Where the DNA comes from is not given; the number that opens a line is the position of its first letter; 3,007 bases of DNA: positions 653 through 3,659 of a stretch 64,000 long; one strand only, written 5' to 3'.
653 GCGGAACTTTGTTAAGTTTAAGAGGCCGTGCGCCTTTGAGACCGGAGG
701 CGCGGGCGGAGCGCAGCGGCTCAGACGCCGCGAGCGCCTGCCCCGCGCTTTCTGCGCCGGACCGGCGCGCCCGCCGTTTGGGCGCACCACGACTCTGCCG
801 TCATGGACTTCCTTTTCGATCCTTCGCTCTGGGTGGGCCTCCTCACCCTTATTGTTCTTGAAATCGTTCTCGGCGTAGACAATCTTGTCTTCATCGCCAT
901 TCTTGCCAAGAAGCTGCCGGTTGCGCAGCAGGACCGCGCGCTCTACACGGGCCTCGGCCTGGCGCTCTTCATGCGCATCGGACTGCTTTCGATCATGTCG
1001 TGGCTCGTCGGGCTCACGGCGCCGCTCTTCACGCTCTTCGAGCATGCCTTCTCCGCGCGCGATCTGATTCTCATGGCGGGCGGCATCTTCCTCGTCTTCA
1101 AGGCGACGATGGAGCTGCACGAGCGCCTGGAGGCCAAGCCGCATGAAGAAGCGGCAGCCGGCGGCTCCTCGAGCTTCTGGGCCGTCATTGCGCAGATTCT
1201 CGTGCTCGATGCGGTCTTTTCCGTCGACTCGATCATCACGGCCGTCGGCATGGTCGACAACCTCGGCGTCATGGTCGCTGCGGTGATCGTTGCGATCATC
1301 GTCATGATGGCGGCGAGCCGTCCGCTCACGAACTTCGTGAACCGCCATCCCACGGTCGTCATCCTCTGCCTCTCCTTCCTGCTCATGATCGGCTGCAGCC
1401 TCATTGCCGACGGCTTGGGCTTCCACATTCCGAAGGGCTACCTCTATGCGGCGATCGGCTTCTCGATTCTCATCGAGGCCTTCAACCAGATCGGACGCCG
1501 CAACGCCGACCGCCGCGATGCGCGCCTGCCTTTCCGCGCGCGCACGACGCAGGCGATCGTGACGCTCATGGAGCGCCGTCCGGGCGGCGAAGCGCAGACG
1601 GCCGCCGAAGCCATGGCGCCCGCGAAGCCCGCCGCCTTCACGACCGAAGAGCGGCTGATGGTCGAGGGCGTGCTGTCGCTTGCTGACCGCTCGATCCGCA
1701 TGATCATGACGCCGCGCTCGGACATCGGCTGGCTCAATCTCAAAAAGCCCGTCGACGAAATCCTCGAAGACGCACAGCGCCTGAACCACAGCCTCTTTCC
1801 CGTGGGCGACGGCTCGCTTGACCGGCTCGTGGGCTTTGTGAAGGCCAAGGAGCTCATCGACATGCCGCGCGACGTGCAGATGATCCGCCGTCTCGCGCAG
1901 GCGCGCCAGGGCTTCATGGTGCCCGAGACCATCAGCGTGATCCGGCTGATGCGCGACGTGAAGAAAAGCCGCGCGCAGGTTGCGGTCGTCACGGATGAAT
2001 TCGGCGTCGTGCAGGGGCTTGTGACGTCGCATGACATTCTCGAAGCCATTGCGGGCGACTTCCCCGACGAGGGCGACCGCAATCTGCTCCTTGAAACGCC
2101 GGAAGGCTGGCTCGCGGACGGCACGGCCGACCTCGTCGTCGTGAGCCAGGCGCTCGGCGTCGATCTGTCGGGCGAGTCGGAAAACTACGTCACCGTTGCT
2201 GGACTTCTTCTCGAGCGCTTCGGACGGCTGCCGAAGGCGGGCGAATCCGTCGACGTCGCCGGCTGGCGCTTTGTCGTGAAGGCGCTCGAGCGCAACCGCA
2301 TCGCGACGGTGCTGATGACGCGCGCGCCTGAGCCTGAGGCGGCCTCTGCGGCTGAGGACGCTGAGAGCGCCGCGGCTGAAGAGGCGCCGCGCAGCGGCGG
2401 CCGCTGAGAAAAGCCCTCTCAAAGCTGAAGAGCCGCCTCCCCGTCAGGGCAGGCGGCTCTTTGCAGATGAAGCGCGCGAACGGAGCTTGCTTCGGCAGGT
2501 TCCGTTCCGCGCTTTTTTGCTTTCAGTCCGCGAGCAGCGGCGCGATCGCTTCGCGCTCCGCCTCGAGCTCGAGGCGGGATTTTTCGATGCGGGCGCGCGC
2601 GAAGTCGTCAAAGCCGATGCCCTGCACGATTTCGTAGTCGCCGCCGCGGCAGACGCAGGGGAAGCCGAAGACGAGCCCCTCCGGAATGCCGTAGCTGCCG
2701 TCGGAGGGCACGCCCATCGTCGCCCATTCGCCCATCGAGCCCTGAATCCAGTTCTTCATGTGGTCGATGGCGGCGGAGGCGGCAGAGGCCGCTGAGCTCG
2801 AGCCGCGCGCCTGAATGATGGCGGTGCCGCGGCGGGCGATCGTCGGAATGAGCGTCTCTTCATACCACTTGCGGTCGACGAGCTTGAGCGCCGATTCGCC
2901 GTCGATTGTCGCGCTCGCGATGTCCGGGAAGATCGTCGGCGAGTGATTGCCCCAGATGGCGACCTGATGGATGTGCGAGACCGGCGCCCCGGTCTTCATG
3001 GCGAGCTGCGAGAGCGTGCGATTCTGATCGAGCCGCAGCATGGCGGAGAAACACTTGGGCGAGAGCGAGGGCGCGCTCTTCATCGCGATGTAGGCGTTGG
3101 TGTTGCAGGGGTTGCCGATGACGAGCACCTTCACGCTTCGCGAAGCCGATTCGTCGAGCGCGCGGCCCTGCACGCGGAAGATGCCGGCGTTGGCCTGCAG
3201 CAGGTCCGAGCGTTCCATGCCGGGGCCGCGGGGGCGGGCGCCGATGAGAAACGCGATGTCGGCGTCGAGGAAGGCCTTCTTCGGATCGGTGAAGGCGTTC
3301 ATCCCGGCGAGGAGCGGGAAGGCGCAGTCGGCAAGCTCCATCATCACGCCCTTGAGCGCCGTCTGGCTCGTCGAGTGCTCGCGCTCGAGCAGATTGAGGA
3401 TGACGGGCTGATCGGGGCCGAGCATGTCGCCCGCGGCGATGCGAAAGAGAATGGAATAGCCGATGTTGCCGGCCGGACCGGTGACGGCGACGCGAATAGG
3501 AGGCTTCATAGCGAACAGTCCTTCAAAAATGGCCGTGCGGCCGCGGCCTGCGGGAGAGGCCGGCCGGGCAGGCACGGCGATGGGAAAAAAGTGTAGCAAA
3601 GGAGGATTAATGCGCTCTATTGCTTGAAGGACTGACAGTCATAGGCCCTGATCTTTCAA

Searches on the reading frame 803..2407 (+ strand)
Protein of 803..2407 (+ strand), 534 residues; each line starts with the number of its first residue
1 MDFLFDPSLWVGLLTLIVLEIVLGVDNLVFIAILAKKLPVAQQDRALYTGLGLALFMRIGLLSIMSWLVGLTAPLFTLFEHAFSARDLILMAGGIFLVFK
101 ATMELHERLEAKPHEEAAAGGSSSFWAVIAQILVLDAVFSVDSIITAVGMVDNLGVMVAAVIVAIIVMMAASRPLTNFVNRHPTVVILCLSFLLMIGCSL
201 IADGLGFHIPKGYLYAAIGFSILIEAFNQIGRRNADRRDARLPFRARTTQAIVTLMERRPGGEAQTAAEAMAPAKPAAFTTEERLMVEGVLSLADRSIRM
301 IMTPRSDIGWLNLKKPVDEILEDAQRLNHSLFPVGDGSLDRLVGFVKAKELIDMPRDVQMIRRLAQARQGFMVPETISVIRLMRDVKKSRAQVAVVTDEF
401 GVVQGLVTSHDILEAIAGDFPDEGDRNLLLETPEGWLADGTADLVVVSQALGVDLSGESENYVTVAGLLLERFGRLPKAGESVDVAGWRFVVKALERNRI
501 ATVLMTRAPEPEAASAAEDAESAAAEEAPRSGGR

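Call 7: search_protein_families(library=pfam, proteins=[window:803-2407:+], max_evalue=0.01)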
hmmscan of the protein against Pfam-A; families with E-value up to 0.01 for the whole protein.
window:803-2407:+ (534 aa): 3 families
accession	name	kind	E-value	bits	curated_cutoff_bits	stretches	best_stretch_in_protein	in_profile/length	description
PF03741.22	TerC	-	3.5e-47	160.9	27.8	1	14-203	1-177/178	Integral membrane protein TerC family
PF03471.22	CorC_HlyC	-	4e-18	65.7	27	1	434-507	6-79/81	Transporter associated domain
PF00571.33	CBS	-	1.2e-06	29.1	24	1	372-417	11-56/57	CBS domain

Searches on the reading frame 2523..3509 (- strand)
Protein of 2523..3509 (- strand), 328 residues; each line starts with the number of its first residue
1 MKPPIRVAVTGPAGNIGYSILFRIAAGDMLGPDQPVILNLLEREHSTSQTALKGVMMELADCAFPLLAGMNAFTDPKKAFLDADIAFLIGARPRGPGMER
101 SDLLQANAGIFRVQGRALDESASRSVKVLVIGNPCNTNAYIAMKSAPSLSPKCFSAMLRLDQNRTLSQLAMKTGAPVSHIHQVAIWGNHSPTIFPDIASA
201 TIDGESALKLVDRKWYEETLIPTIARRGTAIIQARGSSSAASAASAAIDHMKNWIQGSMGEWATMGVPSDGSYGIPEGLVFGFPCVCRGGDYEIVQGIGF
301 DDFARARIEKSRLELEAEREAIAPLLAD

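Call 7: search_protein_families(library=pfam, proteins=[window:2523-3509:-], max_evalue=0.01)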
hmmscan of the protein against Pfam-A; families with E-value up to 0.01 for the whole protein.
window:2523-3509:- (328 aa): 2 families
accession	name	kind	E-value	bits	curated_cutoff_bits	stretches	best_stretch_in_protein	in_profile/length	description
PF02866.23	Ldh_1_C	-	2.1e-35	122.7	22.6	1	159-321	2-169/174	lactate/malate dehydrogenase, alpha/beta C-terminal domain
PF00056.29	Ldh_1_N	-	6e-31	107.8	27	1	6-154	2-140/141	lactate/malate dehydrogenase, NAD binding domain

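Call 8: search_protein_families(library=ncbifam, proteins=[window:2523-3509:-], max_evalue=0.01)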
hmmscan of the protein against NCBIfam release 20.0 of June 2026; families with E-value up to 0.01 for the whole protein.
window:2523-3509:- (328 aa): 11 families
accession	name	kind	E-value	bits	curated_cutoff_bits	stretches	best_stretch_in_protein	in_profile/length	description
NF003916.0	PRK05442.1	equivalog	3.8e-152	505.9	271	1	1-326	2-327/328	malate dehydrogenase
TIGR01759.1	MalateDH-SF1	subfamily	9e-131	435.7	345.65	1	3-321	2-326/327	malate dehydrogenase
TIGR01758.1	MDH_euk_cyt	equivalog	4e-109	365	470.4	1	6-320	1-320/324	malate dehydrogenase, NAD-dependent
TIGR01757.1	Malate-DH_plant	equivalog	2.7e-102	342.3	598.3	1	4-326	44-368/387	malate dehydrogenase, NADP-dependent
TIGR01756.1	LDH_protist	equivalog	2.1e-78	263.6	486.25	1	22-321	3-307/313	lactate dehydrogenase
NF004863.0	PRK06223.1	subfamily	8.7e-24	84.2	283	1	6-319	5-304/313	malate dehydrogenase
TIGR01763.1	MalateDH_bact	equivalog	1.1e-16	60.9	351.85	1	7-312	4-295/305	malate dehydrogenase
TIGR01772.1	MDH_euk_gproteo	equivalog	1.4e-13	50.8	273.05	1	70-260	52-243/313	malate dehydrogenase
TIGR01771.1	L-LDH-NAD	equivalog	3.5e-11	43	303.55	1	49-295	31-278/299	L-lactate dehydrogenase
NF000824.0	PRK00066.1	subfamily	9e-10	38.4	339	1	80-316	72-308/316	L-lactate dehydrogenase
NF041314.1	Malate_DH_Halo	equivalog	1.8e-09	37.2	550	1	6-320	3-301/304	malate dehydrogenase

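Call 11: find_related_loci(query=window:2523-3509:-, collection=genome_contigs, flank=10000)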
Query window:2523-3509:- (328 aa) in genome_contigs; peptide patterns used: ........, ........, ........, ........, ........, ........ (x = any residue, [..] = any of these).
599 stretches matched a pattern (row limit reached: there are more); 587 encode a relative of the query (tblastn E <= 1e-3); the best 80 are kept; 80 distinct loci.
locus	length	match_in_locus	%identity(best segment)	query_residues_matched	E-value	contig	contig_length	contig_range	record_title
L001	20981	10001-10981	64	1-326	1e-138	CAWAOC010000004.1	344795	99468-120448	MAG: uncultured Gammaproteobacteria bacterium isolate MFD02979.bin.2.113 genome assembly, contig: contig_21360, whole ge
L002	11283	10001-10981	65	1-326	4e-138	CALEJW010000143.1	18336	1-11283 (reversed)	MAG TPA_asm: uncultured proteobacterium isolate SRR6227243_bin.48_CONCOCT_v1.1_MAG genome assembly, contig: ERZ795105.27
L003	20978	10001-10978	65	2-326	5e-137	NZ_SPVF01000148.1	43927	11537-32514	Zemynaea arenosa strain MC02 EFN1C69W5T, whole genome shotgun sequence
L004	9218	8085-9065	65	1-326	2e-136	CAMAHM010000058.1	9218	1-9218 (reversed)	MAG: uncultured Sutterella sp. isolate SRR5665903_bin.150_metaWRAP_v1.3_MAG genome assembly, contig: ERZ11448883.16056,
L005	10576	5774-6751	65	2-326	2e-136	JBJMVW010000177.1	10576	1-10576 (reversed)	MAG: Massilia sp. isolate H2_18_all_fractions_metab_63_66_19 k255_3361925, whole genome shotgun sequence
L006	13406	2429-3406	64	2-326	2e-136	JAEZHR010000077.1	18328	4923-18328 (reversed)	MAG: Proteobacteria bacterium isolate OH_CDB_147 k127_1871629, whole genome shotgun sequence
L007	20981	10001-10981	65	2-327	3e-136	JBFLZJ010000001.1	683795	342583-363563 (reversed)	MAG: Pseudomonadota bacterium isolate MAG108 MAG108_1, whole genome shotgun sequence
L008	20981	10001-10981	65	1-326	5e-136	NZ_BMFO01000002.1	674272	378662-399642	Arenimonas maotaiensis strain CGMCC 1.12726 sequence02, whole genome shotgun sequence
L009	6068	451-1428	64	2-326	3e-136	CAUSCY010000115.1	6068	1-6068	MAG TPA_asm: uncultured Massilia sp. isolate ERR9969142_bin.1_MetaWRAP_v1.3_MAG genome assembly, contig: ERZ21615950.110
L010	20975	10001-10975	63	2-326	5e-136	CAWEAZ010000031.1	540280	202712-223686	MAG: uncultured beta proteobacterium isolate MFD05567.bin.2.191 genome assembly, contig: contig_50672, whole genome shot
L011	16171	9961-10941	63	1-326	1e-135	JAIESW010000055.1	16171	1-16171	MAG: Burkholderiales bacterium isolate co.spades.METABAT.2.5kb_110 c_000000434626, whole genome shotgun sequence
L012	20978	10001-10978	64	2-326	2e-135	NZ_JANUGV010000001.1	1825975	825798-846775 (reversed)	Massilia solisilvae strain JCM 31607 1, whole genome shotgun sequence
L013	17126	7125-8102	64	2-326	3e-135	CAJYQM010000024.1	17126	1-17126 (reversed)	MAG: uncultured Massilia sp. isolate SP415_1_metabat2_genome_mining.22 genome assembly, contig: k127_186027, whole genom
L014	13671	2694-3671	64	2-326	3e-135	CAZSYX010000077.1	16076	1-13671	MAG TPA_asm: uncultured Burkholderiaceae bacterium isolate ERP119294_co1_325 genome assembly, contig: NODE_4676_length_1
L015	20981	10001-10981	63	1-326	6e-135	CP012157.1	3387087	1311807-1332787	Betaproteobacteria bacterium UKL13-2 chromosome, complete genome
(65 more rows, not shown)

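Call 12: find_encoding_contigs(protein=window:2523-3509:-, flank=10000, max_places=10)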
Protein window:2523-3509:- (328 aa): 10 contigs read that carry it; 5 places shown.
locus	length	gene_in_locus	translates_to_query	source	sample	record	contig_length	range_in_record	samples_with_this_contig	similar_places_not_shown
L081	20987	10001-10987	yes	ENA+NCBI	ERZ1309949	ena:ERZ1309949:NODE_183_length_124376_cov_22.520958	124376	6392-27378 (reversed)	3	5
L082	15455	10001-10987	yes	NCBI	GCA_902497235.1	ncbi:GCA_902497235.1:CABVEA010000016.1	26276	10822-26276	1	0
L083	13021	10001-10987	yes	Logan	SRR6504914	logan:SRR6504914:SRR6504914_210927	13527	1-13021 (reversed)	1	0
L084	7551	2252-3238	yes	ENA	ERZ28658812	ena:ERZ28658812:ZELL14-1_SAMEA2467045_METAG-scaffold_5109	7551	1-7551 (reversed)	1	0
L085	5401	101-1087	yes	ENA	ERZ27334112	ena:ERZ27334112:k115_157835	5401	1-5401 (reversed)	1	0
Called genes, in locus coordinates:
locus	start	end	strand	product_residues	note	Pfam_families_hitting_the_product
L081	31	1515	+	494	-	PF05958:tRNA_U5-meth_tr (faint), PF13847:Methyltransf_31 (weak)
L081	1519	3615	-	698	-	PF00270:DEAD (faint), PF13307:Helicase_C_2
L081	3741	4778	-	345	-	-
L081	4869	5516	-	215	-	PF00881:Nitroreductase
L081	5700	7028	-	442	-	PF00285:Citrate_synt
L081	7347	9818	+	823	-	PF03797:Autotransporter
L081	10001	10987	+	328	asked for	PF00056:Ldh_1_N, PF02866:Ldh_1_C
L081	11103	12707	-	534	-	PF03741:TerC, PF00571:CBS (faint), PF03471:CorC_HlyC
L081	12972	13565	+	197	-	PF13470:PIN_3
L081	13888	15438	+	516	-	PF01235:Na_Ala_symp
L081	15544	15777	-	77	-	-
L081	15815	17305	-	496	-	PF02646:RmuC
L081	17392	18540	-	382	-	PF02608:Bmp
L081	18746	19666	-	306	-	PF02653:BPD_transp_2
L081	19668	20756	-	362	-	PF02653:BPD_transp_2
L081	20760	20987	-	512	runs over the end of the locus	PF00005:ABC_tran, PF13304:AAA_21 (faint), PF00005:ABC_tran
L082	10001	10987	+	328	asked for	PF00056:Ldh_1_N, PF02866:Ldh_1_C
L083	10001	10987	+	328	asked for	PF00056:Ldh_1_N, PF02866:Ldh_1_C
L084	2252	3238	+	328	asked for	PF00056:Ldh_1_N, PF02866:Ldh_1_C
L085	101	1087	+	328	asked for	PF00056:Ldh_1_N, PF02866:Ldh_1_C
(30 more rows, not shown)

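Call 20: list_cluster_members(proteins=[window:2523-3509:-, window:6483-7811:+, window:9896-11992:+, P0009, P0039, P0079, P0103, P0117, P0089])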
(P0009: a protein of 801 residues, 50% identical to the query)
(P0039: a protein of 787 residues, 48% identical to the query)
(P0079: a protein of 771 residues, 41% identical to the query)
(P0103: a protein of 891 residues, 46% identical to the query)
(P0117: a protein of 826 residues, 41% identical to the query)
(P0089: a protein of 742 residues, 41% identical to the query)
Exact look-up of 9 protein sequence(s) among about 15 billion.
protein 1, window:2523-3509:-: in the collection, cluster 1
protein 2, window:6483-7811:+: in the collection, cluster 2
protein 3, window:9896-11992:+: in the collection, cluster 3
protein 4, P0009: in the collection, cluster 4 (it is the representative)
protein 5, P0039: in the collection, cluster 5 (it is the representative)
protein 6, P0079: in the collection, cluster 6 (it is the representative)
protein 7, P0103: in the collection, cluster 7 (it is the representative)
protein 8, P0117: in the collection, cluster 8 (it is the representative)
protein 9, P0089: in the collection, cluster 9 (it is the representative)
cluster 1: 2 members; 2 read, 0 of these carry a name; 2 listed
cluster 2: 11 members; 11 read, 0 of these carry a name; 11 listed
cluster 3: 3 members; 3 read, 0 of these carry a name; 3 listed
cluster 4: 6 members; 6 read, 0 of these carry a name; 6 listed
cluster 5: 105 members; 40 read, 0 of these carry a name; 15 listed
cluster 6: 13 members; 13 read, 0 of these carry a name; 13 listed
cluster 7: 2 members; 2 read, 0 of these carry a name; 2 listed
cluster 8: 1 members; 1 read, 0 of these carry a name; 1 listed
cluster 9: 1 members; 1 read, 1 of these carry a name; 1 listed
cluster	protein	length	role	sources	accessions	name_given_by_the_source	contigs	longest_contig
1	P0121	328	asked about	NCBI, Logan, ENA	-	-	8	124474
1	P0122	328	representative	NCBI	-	-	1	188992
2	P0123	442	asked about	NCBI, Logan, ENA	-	-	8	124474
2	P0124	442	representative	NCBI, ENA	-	-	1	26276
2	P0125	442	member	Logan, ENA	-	-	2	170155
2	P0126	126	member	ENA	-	-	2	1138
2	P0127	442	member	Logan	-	-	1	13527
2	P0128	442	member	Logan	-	-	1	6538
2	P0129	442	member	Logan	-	-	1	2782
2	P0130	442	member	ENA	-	-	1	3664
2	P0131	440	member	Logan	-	-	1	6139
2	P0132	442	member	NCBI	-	-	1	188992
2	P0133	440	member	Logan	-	-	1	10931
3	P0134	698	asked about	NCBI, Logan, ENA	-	-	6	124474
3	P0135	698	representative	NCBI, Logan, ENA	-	-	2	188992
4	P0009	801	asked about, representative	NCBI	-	-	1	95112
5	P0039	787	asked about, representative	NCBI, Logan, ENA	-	-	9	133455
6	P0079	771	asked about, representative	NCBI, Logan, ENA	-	-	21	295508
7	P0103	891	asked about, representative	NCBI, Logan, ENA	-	-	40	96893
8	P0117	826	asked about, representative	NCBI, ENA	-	-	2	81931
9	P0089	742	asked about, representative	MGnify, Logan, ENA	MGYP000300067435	CR=1 FL=1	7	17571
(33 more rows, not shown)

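Call 32: find_encoding_contigs(protein=P0132, flank=6000, max_places=4)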
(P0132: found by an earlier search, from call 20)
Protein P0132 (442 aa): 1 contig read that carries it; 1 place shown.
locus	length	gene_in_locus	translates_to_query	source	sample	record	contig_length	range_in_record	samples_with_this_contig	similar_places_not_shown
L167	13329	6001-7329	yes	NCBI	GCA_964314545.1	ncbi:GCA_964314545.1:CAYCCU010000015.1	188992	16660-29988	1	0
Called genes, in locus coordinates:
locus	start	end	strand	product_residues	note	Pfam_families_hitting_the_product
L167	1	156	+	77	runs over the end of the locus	PF08085:Entericidin (faint)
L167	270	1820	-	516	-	PF01235:Na_Ala_symp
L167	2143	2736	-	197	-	PF13470:PIN_3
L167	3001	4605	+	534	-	PF03741:TerC, PF00571:CBS (faint), PF03471:CorC_HlyC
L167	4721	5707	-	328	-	PF00056:Ldh_1_N, PF02866:Ldh_1_C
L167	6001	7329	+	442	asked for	PF00285:Citrate_synt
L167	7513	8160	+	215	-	PF00881:Nitroreductase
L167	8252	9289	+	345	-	-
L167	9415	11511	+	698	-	PF00270:DEAD (faint), PF13307:Helicase_C_2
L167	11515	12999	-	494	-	PF05958:tRNA_U5-meth_tr (weak), PF13847:Methyltransf_31 (weak), PF13649:Methyltransf_25 (faint)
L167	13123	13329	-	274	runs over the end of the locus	PF13183:Fer4_8 (faint), PF00037:Fer4 (faint)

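Call 33: find_encoding_contigs(protein=P0125, flank=6000, max_places=4)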
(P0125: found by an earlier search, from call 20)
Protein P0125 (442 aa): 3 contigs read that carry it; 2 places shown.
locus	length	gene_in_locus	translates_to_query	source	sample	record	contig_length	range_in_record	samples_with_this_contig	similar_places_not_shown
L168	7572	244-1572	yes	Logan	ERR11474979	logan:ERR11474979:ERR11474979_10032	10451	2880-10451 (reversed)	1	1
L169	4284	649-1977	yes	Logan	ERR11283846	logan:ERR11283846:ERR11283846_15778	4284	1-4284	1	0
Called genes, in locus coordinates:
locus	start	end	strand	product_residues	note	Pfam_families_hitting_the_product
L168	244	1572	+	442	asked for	PF00285:Citrate_synt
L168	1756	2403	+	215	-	PF00881:Nitroreductase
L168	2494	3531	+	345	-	-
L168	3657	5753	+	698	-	PF00270:DEAD (faint), PF13307:Helicase_C_2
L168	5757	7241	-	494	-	PF05958:tRNA_U5-meth_tr (faint), PF13847:Methyltransf_31 (weak)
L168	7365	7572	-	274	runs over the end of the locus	PF13183:Fer4_8 (faint), PF00037:Fer4 (faint)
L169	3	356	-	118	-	?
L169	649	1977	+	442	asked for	PF00285:Citrate_synt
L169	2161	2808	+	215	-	PF00881:Nitroreductase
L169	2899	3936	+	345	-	-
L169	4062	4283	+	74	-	?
